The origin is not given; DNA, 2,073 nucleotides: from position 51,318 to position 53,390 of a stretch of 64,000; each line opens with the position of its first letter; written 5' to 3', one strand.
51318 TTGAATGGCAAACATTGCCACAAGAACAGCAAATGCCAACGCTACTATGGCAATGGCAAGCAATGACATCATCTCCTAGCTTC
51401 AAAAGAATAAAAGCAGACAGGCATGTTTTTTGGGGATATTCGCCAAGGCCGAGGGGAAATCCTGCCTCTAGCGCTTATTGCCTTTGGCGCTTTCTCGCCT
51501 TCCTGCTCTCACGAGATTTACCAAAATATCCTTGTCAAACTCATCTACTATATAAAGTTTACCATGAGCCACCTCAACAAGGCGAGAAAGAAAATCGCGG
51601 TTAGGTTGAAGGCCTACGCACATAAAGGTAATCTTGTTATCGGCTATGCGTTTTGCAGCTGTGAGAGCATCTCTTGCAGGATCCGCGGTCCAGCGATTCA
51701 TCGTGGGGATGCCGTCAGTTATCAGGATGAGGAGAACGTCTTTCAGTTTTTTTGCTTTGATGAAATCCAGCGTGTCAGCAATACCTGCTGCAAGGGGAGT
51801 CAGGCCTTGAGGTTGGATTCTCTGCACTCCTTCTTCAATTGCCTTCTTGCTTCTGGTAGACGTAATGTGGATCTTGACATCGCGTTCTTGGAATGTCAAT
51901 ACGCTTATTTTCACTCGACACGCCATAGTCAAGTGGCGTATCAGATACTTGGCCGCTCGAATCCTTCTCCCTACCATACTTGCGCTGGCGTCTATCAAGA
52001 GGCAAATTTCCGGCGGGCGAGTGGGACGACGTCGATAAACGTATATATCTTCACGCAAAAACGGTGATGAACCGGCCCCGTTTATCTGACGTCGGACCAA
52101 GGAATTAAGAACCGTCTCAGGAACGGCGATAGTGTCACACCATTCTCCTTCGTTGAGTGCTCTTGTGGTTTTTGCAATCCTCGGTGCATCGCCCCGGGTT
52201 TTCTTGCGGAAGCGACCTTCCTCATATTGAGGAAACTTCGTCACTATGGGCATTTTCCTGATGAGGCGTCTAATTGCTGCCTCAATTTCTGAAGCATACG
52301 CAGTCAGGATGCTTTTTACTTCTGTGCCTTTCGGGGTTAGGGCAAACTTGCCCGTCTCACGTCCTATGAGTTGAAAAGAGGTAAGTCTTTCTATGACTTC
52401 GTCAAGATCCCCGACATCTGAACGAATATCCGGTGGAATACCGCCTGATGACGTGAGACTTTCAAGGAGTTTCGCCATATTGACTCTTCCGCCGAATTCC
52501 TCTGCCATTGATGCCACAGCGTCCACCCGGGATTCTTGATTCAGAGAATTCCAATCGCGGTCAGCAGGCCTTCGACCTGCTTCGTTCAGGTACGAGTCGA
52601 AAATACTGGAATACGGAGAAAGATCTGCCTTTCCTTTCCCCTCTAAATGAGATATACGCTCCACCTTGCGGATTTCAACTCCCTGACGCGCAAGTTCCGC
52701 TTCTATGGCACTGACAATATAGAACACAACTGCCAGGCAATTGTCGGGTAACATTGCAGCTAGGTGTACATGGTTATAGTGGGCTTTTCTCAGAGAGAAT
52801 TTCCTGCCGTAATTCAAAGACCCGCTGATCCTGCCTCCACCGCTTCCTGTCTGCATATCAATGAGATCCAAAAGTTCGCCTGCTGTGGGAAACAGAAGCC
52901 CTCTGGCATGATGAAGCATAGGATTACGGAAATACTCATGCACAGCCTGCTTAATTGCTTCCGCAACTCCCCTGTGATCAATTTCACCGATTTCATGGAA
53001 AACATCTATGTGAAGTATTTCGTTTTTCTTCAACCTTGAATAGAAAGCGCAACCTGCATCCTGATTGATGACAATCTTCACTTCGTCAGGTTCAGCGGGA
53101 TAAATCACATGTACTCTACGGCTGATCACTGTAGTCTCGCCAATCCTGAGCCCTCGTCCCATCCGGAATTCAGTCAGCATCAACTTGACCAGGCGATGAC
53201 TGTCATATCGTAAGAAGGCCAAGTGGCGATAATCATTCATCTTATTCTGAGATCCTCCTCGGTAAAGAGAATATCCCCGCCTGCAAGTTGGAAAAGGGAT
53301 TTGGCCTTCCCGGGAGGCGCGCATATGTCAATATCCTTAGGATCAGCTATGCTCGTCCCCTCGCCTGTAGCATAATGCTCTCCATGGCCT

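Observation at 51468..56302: Sigma-54-controlled orphan Mg-chelatase-like AAA+ / vWA pair (a ChlD split across two genes) with a novel N-terminal domain and no ChlH/CobN partner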

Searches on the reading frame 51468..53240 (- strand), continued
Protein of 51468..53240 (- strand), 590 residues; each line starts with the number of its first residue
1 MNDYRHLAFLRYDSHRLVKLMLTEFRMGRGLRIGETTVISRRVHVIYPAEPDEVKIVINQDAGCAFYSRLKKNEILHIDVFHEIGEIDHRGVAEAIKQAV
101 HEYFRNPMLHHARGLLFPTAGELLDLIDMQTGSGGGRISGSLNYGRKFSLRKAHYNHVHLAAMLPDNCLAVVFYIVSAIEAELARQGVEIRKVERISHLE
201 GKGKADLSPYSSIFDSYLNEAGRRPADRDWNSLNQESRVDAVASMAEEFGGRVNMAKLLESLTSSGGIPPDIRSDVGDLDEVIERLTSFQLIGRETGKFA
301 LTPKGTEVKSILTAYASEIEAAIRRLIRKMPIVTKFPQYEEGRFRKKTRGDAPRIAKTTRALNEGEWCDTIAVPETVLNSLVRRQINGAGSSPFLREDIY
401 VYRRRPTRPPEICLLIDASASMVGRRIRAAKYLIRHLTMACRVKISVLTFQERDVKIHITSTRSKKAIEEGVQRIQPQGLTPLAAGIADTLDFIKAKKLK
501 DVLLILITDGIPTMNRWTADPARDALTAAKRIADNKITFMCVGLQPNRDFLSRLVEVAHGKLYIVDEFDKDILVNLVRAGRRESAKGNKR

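Call 24: predict_structure(alignment_id=A2)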
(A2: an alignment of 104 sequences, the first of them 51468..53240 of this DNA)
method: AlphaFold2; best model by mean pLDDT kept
length: 590 residues; sequences in the alignment: 104
mean_pLDDT: 86.3   pTM: 0.72
mean pLDDT of the five models: 86.3, 86.0, 85.1, 84.7, 82.5
residues with pLDDT >= 90: 326; 70-90: 204; 50-70: 46; < 50: 14
segments of 3 or more residues with pLDDT < 50: 225-227, 348-354
pLDDT, mean of each block of 10 residues (from residue 1): 65 88 96 94 91 94 89 96 91 96 83 77 95 91 80 92 94 95 93 95 69 78 54 82 88 92 82 80 84 87 94 94 84 61 64 61 77 92 86 87 69 95 91 91 91 93 92 92 96 93 92 91 97 94 91 95 90 86 65
secondary structure, 60 per line:
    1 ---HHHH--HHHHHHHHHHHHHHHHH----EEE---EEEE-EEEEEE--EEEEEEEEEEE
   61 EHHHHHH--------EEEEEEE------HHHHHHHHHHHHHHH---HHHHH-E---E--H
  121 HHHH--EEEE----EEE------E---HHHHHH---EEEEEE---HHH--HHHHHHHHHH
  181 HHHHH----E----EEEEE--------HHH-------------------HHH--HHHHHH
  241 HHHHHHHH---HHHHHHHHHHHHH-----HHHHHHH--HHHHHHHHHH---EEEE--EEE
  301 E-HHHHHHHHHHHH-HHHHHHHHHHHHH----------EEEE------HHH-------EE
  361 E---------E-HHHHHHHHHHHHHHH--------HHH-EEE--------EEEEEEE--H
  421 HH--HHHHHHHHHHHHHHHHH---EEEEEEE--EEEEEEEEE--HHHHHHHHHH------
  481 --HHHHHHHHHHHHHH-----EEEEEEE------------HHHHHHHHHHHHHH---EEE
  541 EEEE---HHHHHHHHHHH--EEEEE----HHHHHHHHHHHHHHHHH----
elements in order: H4-7 H10-26 E31-33 E37-40 E42-47 E50-61 H62-67 E76-82 H89-103 H107-111 H120-124 E127-130 E135-137 H148-153 E157-162 H171-185 E195-199 H235-248 H252-264 H270-276 H279-288 E292-295 E298-301 H303-314 H316-328 E339-342 E359-361 H373-387 E400-402 E411-417 H425-441 E445-451 E454-462 H465-474 H483-496 E502-508 H521-534 E538-544 H548-558 E561-565 H570-586

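Call 55: find_encoding_contigs(protein=P0015, flank=10000, max_places=1)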
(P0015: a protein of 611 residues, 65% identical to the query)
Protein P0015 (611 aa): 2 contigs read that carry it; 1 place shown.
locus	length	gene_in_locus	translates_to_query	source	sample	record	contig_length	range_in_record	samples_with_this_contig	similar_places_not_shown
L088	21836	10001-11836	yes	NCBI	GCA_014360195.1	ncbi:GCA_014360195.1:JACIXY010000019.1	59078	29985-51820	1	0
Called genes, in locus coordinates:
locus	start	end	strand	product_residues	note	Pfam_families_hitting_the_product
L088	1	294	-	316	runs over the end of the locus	PF12911:OppC_N, PF00528:BPD_transp_1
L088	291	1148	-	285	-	PF00528:BPD_transp_1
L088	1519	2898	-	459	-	PF00246:Peptidase_M14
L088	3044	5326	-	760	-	PF00395:SLH, PF00496:SBP_bac_5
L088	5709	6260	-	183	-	PF06725:3D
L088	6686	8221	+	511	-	PF00989:PAS, PF08448:PAS_4, PF13426:PAS_9 (weak), PF00158:Sigma54_activat, PF14532:Sigma54_activ_2, PF25601:AAA_lid_14, PF02954:HTH_8, PF13556:HTH_30, +1 more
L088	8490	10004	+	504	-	PF13191:AAA_16 (weak), PF17863:AAA_lid_2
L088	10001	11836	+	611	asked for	PF00092:VWA, PF13519:VWA_2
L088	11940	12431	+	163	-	PF06305:LapA_dom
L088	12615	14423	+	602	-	PF01368:DHH, PF02272:DHHA1, PF17768:RecJ_OB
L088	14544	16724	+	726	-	PF01966:HD, PF13328:HD_4, PF04607:RelA_SpoT, PF02824:TGS, PF19296:RelA_AH, PF28438:RelA_RIS, PF13291:ACT_4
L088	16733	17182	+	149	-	PF02580:Tyr_Deacylase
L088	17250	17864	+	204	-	PF00753:Lactamase_B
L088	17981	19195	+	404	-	PF13623:SurA_N_2, PF13624:SurA_N_3, PF07719:TPR_2 (faint), PF13414:TPR_11 (weak), PF13432:TPR_16, PF14559:TPR_19 (weak)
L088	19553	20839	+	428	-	PF13393:tRNA-synt_His, PF00587:tRNA-synt_2b, PF13393:tRNA-synt_His, PF03129:HGTP_anticodon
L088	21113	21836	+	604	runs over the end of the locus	PF01336:tRNA_anti-codon, PF00152:tRNA-synt_2, PF02938:GAD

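Call 56: find_encoding_contigs(protein=P0109, flank=10000, max_places=1)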
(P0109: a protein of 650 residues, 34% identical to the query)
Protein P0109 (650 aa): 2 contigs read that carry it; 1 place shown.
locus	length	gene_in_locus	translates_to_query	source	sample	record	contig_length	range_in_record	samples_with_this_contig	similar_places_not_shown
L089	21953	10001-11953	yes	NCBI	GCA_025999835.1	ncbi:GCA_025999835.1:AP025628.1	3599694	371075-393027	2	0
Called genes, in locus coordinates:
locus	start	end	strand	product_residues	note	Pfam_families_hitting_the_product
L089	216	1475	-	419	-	PF01609:DDE_Tnp_1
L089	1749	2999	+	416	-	PF21760:SecD_1st, PF22599:SecDF_P1_head, PF02355:SecD_SecF_C, PF03176:MMPL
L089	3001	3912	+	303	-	PF07549:Sec_GG, PF02355:SecD_SecF_C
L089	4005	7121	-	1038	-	PF00873:ACR_tran, PF03176:MMPL, PF02355:SecD_SecF_C (weak)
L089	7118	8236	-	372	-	PF25919:BSH_CusB (faint), PF00364:Biotin_lipoyl (faint), PF25917:BSH_RND, PF25876:HH_MFP_RND (weak), PF25954:Beta-barrel_RND_2, PF26002:Beta-barrel_AprE (weak), PF25975:CzcB_C (weak), PF25989:YknX_C, +1 more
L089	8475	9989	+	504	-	PF17863:AAA_lid_2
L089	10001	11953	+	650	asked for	PF00092:VWA (weak), PF13519:VWA_2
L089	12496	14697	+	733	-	PF01966:HD, PF13328:HD_4, PF04607:RelA_SpoT, PF02824:TGS, PF19296:RelA_AH, PF28438:RelA_RIS, PF01842:ACT, PF13291:ACT_4, +1 more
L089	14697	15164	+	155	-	PF02580:Tyr_Deacylase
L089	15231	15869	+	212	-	PF00753:Lactamase_B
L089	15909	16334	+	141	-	PF22381:Staph_reg_Sar_Rot (faint), PF01047:MarR, PF12802:MarR_2, PF13463:HTH_27 (weak)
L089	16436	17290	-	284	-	PF00565:SNase, PF05901:Excalibur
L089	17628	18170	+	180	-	-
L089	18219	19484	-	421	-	PF04389:Peptidase_M28, PF01546:Peptidase_M20, PF07687:M20_dimer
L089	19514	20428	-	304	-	PF00005:ABC_tran, PF13304:AAA_21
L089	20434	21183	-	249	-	PF02361:CbiQ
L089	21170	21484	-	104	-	PF02553:CbiN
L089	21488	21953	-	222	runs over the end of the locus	PF01891:CbiM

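Call 64: search_protein_families(library=padloc, proteins=[window:51468-53240:-], max_evalue=0.001)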
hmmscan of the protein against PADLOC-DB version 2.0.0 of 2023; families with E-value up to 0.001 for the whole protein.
window:51468-53240:- (590 aa): 0 families

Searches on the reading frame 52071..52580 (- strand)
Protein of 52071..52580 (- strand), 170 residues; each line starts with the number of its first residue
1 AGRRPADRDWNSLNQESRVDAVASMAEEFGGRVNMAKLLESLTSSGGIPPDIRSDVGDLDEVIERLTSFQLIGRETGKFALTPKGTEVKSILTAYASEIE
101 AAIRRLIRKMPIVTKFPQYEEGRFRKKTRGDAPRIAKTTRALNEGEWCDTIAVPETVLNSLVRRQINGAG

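Call 21: search_protein_families(library=pfam, proteins=[window:52071-52580:-], max_evalue=10)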
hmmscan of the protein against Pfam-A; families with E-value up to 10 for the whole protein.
window:52071-52580:- (170 aa): 3 families
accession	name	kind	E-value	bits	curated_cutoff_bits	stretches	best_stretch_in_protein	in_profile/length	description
PF25213.1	HVO_A0261_N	-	0.045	14.1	35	1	63-102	41-84/86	HVO_A0261 N-terminal domain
PF09821.14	AAA_assoc_C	-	0.074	14.1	27.6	1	52-89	7-44/119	C-terminal AAA-associated domain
PF14947.12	HTH_45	-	0.21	12.1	25.5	1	60-95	37-72/77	Winged helix-turn-helix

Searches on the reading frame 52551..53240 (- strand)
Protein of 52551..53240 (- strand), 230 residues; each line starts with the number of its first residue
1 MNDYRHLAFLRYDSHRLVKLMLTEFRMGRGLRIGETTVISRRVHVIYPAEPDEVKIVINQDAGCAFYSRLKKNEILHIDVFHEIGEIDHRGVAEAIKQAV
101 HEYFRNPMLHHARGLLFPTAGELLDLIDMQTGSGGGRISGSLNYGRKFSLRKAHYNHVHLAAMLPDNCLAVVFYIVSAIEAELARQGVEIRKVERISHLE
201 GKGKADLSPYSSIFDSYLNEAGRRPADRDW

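Call 21: search_protein_families(library=pfam, proteins=[window:52551-53240:-], max_evalue=10)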
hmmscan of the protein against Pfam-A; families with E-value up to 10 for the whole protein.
window:52551-53240:- (230 aa): 0 families

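Call 32: predict_structure(alignment_id=A3)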
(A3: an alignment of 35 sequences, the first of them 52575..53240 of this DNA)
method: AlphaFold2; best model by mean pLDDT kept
length: 222 residues; sequences in the alignment: 35
mean_pLDDT: 90.0   pTM: 0.89
mean pLDDT of the five models: 90.0, 89.7, 88.9, 88.9, 88.8
residues with pLDDT >= 90: 161; 70-90: 38; 50-70: 21; < 50: 2
segments of 3 or more residues with pLDDT < 50: none
pLDDT, mean of each block of 10 residues (from residue 1): 65 88 97 95 93 95 92 97 97 97 80 75 96 95 90 96 95 96 97 95 73 79 76
secondary structure, 60 per line:
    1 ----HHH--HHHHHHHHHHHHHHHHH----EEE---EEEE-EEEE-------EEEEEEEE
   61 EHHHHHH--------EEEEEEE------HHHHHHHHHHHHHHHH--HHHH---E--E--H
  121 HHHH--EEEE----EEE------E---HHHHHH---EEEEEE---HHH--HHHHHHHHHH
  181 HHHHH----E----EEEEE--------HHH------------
elements in order: H10-26 E31-33 E37-40 E42-45 E53-61 H62-67 E76-82 H89-104 H107-110 H120-124 E127-130 E135-137 H148-153 E157-162 H171-185 E195-199

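Call 38: fold_search(model_id=the predicted structure, library=pdb)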
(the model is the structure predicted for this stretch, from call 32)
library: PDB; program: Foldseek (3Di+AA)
matches with E <= 10: 413; with E <= 0.001: 0
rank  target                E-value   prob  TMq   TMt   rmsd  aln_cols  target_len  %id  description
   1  7a46_A                3.5e-02  0.41  0.26  0.26  12.5       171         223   16  small conductance mechanosensitive channel YbiO (released 2020-11-18)
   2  7ux1_A                1.5e-01  0.14  0.25  0.09  24.7       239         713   12  EcMscK in an Open Conformation (released 2022-11-23)
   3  7k9u_A                1.5e-01  0.16  0.24  0.25  11.2       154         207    9  Cryptococcus neoformans Hsp90 nucleotide binding domain in complex with BUCMD00429 (released 2021-01-27)
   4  6w17_D                2.5e-01  0.12  0.22  0.18  12.9       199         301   10  Structure of Dip1-activated Arp2/3 complex with nucleated actin filament (released 2020-08-12)
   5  1ptf                  3.6e-01  0.25  0.23  0.44   5.3       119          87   14  THE 1.6 ANGSTROMS STRUCTURE OF HISTIDINE-CONTAINING PHOSPHOTRANSFER PROTEIN HPR FROM STREPTOCOCCUS FAECALIS (released 1994-01-31)
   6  2c8m_D                3.8e-01  0.10  0.23  0.21   9.6       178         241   11  Structure of protein Ta0514, putative lipoate protein ligase from T. acidophilum with bound lipoic acid (released 2005-12-15)
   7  2c7i_C                3.8e-01  0.09  0.22  0.21   9.5       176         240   12  Structure of protein Ta0514, putative lipoate protein ligase from T. acidophilum. (released 2005-12-15)
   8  2art                  4.3e-01  0.05  0.17  0.16  11.7       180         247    9  Crystal structure of lipoate-protein ligase A bound with lipoyl-AMP (released 2005-10-04)
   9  1yz7                  4.6e-01  0.14  0.21  0.26   9.2       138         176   15  Crystal structure of a C-terminal segment of the alpha subunit of aIF2 from Pyrococcus abyssi (released 2005-06-28)
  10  2c8m_A                4.6e-01  0.08  0.19  0.18  10.2       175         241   12  Structure of protein Ta0514, putative lipoate protein ligase from T. acidophilum with bound lipoic acid (released 2005-12-15)
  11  2c7i_B                4.8e-01  0.08  0.20  0.19  10.6       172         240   11  Structure of protein Ta0514, putative lipoate protein ligase from T. acidophilum. (released 2005-12-15)
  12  2c7i_A                4.8e-01  0.07  0.20  0.19  10.1       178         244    9  Structure of protein Ta0514, putative lipoate protein ligase from T. acidophilum. (released 2005-12-15)
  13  1zvv_J                5.8e-01  0.12  0.19  0.40   6.8       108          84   11  Crystal structure of a ccpa-crh-dna complex (released 2006-02-07)
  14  6slf_C                5.8e-01  0.09  0.20  0.13  14.0       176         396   13  Nalpha-acylglutamine aminoacylase from Corynebacterium sp.releasing human axilla odorants co-crystallised with high af (released 2020-03-11)
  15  6slf_D                5.8e-01  0.05  0.16  0.11  14.5       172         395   11  Nalpha-acylglutamine aminoacylase from Corynebacterium sp.releasing human axilla odorants co-crystallised with high af (released 2020-03-11)
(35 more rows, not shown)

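Call 43: search_protein_representatives(alignment_id=A3)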
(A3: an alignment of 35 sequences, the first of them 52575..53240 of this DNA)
Query: 35 sequences, 204 profile positions. Proteins with E-value up to 0.001 (for the whole library): 171; up to 1e-10: 156; up to 1e-30: 119. The best 150 are listed.
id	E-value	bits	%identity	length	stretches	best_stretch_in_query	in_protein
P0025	6.4e-77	273.9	-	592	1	5-202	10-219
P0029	3.0e-76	271.7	-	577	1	6-203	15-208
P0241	1.1e-75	269.8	-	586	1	5-202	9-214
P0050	6.5e-75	267.3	-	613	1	6-203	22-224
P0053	3.7e-74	264.9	-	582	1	5-203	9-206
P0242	8.4e-74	263.7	-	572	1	8-203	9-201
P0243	1.1e-73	263.3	-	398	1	9-203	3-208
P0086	1.2e-73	263.2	-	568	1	5-203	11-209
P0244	1.7e-73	262.7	-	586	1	7-203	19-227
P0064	4.7e-73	261.2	-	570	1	8-203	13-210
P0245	6.1e-73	260.9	-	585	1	5-203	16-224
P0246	7.9e-73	260.5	-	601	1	9-203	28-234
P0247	8.3e-73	260.4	-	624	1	7-203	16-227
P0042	7.4e-72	257.3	-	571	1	5-203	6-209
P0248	1.6e-71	256.2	-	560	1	7-203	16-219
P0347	2.6e-30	121.7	-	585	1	8-188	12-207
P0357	6.3e-24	100.8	-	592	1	8-184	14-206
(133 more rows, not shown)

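Call 45: find_encoding_contigs(protein=P0357, flank=10000, max_places=2)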
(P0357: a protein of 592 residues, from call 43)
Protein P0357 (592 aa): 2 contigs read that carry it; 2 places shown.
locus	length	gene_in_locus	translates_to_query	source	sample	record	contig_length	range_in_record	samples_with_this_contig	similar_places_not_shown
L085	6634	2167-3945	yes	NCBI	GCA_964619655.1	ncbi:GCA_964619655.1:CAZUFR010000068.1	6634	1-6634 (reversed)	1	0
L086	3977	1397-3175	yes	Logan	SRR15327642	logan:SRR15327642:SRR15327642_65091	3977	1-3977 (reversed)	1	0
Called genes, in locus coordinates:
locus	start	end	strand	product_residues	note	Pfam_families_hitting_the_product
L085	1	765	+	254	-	?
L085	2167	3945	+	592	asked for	PF00092:VWA, PF13519:VWA_2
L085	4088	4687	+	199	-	PF10646:Germane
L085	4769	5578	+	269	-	PF01177:Asp_Glu_race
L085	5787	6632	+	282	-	?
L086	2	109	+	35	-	?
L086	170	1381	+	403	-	PF17863:AAA_lid_2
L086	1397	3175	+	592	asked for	PF00092:VWA, PF13519:VWA_2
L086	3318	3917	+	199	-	PF10646:Germane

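Call 46: find_encoding_contigs(protein=P0347, flank=10000, max_places=2)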
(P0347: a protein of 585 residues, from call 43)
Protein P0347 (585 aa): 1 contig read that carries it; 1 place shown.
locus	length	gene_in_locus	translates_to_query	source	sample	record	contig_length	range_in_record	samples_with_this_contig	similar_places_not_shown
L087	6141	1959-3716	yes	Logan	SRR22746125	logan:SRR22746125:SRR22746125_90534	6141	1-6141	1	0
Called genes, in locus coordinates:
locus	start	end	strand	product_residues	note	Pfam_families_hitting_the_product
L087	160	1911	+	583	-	PF00092:VWA, PF13519:VWA_2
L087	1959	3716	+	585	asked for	PF13519:VWA_2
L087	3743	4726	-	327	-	PF08279:HTH_11, PF13412:HTH_24 (faint), PF03099:BPL_LplA_LipB, PF02237:BPL_C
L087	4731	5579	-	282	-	PF02749:QRPTase_N, PF01729:QRPTase_C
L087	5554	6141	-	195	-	?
